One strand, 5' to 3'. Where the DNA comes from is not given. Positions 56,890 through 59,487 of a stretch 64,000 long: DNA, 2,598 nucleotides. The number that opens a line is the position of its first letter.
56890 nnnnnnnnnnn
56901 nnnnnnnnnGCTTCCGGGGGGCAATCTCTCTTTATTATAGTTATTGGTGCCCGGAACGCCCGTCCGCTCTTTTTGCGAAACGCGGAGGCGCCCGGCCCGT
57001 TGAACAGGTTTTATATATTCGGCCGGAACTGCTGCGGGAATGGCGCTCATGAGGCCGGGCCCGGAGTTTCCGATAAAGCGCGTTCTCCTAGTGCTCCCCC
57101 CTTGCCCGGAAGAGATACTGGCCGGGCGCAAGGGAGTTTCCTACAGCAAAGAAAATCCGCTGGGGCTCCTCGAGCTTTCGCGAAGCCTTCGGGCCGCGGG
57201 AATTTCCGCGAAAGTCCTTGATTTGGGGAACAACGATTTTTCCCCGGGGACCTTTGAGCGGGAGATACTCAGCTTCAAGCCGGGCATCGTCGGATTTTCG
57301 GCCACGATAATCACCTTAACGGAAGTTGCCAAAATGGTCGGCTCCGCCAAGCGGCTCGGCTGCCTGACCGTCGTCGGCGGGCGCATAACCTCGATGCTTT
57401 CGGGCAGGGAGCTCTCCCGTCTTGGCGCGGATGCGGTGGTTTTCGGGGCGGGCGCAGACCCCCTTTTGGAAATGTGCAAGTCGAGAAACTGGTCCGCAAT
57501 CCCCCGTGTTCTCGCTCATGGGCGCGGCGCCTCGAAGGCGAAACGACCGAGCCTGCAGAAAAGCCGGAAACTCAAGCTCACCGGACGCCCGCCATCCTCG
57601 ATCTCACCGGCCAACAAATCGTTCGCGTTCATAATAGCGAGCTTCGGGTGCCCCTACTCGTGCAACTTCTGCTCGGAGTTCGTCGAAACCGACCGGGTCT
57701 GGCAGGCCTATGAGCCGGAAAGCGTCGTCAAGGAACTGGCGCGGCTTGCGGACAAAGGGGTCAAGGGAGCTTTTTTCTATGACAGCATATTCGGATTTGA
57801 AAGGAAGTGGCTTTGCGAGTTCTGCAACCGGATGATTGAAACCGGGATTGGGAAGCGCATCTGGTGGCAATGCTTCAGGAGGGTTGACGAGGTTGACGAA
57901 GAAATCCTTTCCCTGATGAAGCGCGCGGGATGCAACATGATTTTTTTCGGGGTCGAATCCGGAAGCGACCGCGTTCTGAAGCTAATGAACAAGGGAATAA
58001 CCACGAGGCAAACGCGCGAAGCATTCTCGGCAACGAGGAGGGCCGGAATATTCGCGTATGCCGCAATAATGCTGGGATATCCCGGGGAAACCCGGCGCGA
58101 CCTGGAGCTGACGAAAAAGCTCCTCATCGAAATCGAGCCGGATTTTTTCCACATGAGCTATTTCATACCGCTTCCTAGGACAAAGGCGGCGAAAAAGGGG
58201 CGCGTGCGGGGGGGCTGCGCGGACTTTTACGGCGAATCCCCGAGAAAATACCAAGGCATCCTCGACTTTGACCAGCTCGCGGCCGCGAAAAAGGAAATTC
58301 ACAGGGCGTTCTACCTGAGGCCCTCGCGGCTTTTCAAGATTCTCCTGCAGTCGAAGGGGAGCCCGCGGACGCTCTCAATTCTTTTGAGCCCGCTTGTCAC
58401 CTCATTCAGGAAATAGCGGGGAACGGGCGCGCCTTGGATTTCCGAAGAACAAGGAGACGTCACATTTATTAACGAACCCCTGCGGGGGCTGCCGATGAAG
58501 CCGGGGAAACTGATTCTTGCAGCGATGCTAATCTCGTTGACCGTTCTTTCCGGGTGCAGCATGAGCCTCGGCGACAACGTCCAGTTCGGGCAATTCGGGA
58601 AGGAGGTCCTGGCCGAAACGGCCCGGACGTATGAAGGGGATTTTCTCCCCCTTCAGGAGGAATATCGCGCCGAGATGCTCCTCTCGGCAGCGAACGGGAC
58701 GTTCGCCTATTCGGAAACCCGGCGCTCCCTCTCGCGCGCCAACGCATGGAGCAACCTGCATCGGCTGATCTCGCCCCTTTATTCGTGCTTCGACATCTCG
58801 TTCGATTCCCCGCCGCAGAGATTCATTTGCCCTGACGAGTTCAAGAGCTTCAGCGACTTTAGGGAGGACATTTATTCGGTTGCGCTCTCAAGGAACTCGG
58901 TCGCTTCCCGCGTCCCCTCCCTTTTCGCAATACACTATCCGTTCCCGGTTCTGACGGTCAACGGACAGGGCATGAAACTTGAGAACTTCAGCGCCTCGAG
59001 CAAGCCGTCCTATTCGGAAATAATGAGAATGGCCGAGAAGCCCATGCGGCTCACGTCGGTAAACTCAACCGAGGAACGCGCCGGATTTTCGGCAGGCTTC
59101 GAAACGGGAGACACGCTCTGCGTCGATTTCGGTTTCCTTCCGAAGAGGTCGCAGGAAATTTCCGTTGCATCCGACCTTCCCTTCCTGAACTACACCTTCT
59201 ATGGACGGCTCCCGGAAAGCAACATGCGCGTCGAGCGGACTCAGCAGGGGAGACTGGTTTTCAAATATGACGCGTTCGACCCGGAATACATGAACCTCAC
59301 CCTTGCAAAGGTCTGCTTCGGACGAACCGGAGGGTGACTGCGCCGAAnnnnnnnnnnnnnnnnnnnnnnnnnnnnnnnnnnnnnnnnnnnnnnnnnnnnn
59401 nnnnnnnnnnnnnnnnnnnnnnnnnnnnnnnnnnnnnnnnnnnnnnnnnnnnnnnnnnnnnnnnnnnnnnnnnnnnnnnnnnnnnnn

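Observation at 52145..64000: Bidirectional cluster of five radical SAM enzymes with a UbiA-like protein and membrane glycosyltransferase-like proteins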

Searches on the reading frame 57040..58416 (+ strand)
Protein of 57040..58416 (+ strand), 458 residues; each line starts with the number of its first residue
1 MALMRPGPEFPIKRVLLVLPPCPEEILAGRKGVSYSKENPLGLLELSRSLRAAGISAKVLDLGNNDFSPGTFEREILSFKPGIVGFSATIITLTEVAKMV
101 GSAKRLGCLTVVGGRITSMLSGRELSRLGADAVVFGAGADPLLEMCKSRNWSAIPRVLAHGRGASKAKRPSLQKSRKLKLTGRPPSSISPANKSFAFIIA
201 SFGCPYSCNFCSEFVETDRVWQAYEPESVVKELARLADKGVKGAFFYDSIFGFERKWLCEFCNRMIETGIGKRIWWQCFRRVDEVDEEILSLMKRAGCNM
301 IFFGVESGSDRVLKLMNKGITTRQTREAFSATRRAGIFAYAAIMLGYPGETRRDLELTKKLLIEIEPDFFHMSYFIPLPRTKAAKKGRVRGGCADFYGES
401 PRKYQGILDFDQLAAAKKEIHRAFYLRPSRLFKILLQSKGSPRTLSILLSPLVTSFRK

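Call 4: search_protein_families(library=pfam, proteins=[window:57040-58416:+], max_evalue=0.01)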
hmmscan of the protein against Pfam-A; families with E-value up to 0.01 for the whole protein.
window:57040-58416:+ (458 aa): 2 families
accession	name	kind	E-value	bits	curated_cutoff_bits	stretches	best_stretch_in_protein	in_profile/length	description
PF04055.27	Radical_SAM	-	1.1e-19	71.7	29.5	1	199-361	2-165/166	Radical SAM superfamily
PF02310.24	B12-binding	-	8.1e-13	48.7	32.1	1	34-143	8-118/121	B12 binding domain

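Call 5: search_protein_families(library=ncbifam, proteins=[window:57040-58416:+], max_evalue=0.01)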
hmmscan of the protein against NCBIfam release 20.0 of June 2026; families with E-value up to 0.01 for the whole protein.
window:57040-58416:+ (458 aa): 33 families (the best 25 are shown)
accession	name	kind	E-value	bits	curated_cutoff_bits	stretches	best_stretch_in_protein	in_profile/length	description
TIGR04479.1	bcpD_PhpK_rSAM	subfamily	1.7e-38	132.3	600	1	194-374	240-418/504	PhpK family radical SAM P-methyltransferase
TIGR02026.1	BchE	equivalog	1.6e-29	103.2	481.35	1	190-385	189-385/497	magnesium-protoporphyrin IX monomethyl ester anaerobic oxidative cyclase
NF050148.1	rSAM_ApyD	equivalog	1.1e-28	100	750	1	74-361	68-362/645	RiPP biosynthesis radical SAM protein ApyD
TIGR04014.1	B12_SAM_MJ_0865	equivalog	8e-28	97.4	360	1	88-385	48-356/434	methyl-coenzyme M reductase glutamine C-methyltransferase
TIGR04072.2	rSAM_ladder_B12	equivalog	2.1e-27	95.9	360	1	40-356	18-340/443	lipid biosynthesis B12-binding/radical SAM protein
NF033070.1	rSAM_AprD4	equivalog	6.6e-27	94.5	500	1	194-392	195-399/456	AprD4 family radical SAM diol-dehydratase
TIGR04367.1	HpnR_B12_rSAM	equivalog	1.9e-24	86.1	650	1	37-384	19-370/490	hopanoid C-3 methylase HpnR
TIGR04013.1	B12_SAM_MJ_1487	hypoth_equivalog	3e-24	85.6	251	1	75-385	37-355/382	TIGR04013 family B12-binding domain/radical SAM domain-containing protein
TIGR03471.1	HpnJ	equivalog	1.4e-22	80.3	577.6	1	195-436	197-444/472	hopanoid biosynthesis associated radical SAM protein HpnJ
TIGR00089.1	TIGR00089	subfamily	2.8e-19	69.2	251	1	150-386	100-340/429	MiaB/RimO family radical SAM methylthiotransferase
TIGR04385.1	B12_rSAM_cofa1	equivalog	3e-18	66.3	450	1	200-363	200-362/438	B12 lower ligand biosynthesis radical SAM protein BzaD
TIGR04295.1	B12_rSAM_oligo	hypoth_equivalog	3.4e-17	62.3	400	1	198-334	203-332/422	TIGR04295 family B12-binding domain-containing radical SAM protein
NF045585.1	rSAM_slr0320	equivalog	3.5e-14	52.2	775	1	201-337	241-379/511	photosystem II high light acclimation radical SAM protein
TIGR03975.1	rSAM_ocin_1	subfamily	8e-13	47.7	281.85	1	207-362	277-427/606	RiPP maturation radical SAM C-methyltransferase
TIGR01574.1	miaB-methiolase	equivalog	6.8e-12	45.1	355.3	1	194-385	144-345/437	tRNA (N6-isopentenyl adenosine(37)-C2)-methylthiotransferase MiaB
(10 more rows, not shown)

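Call 11: find_encoding_contigs(protein=window:57040-58416:+, flank=10000, max_places=6)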
Protein window:57040-58416:+ (458 aa): no gene with exactly this product is on record in the collection.

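Call 27: search_solved_structures(query=window:57040-58416:+, max_evalue=0.001)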
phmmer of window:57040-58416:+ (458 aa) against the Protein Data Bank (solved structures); distinct sequences matched with E-value up to 0.001: 7.
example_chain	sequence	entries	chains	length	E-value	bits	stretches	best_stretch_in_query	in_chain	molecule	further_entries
6fd2_B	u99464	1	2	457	4.7e-25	91.7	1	192-413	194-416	Putative apramycin biosynthetic oxidoreductase 4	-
9ccb_A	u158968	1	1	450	4.2e-18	68.8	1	109-385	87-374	Radical SAM core domain-containing protein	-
2qgq_A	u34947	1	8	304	4.6e-10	42.3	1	193-368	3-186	Protein TM_1862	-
4jc0_A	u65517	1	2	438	4.8e-10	42.2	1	191-368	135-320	Ribosomal protein S12 methylthiotransferase RimO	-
7mjv_A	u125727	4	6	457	1.8e-06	30.4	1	155-385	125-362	tRNA-2-methylthio-N(6)-dimethylallyladenosine synthase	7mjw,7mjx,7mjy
7mjz_A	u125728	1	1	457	2e-06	30.3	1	155-385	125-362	tRNA-2-methylthio-N(6)-dimethylallyladenosine synthase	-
6wte_A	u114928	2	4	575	0.00012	24.4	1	197-354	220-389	B12-binding domain-containing protein | Tryptophan-C2-methyltransferase containing B12-binding domain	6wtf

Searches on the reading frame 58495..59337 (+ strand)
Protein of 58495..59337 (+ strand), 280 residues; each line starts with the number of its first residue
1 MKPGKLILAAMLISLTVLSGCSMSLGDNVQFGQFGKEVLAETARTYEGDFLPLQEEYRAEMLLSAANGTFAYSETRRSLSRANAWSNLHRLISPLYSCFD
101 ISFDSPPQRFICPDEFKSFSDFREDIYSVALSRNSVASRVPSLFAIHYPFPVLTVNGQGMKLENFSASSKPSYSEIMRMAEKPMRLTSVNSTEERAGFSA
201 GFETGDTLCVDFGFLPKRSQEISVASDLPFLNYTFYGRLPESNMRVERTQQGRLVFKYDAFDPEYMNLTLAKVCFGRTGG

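Call 4: search_protein_families(library=pfam, proteins=[window:58495-59337:+], max_evalue=0.01)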
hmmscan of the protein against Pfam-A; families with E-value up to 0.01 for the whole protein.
window:58495-59337:+ (280 aa): 0 families

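Call 5: search_protein_families(library=ncbifam, proteins=[window:58495-59337:+], max_evalue=0.01)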
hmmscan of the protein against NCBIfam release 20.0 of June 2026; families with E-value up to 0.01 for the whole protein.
window:58495-59337:+ (280 aa): 0 families
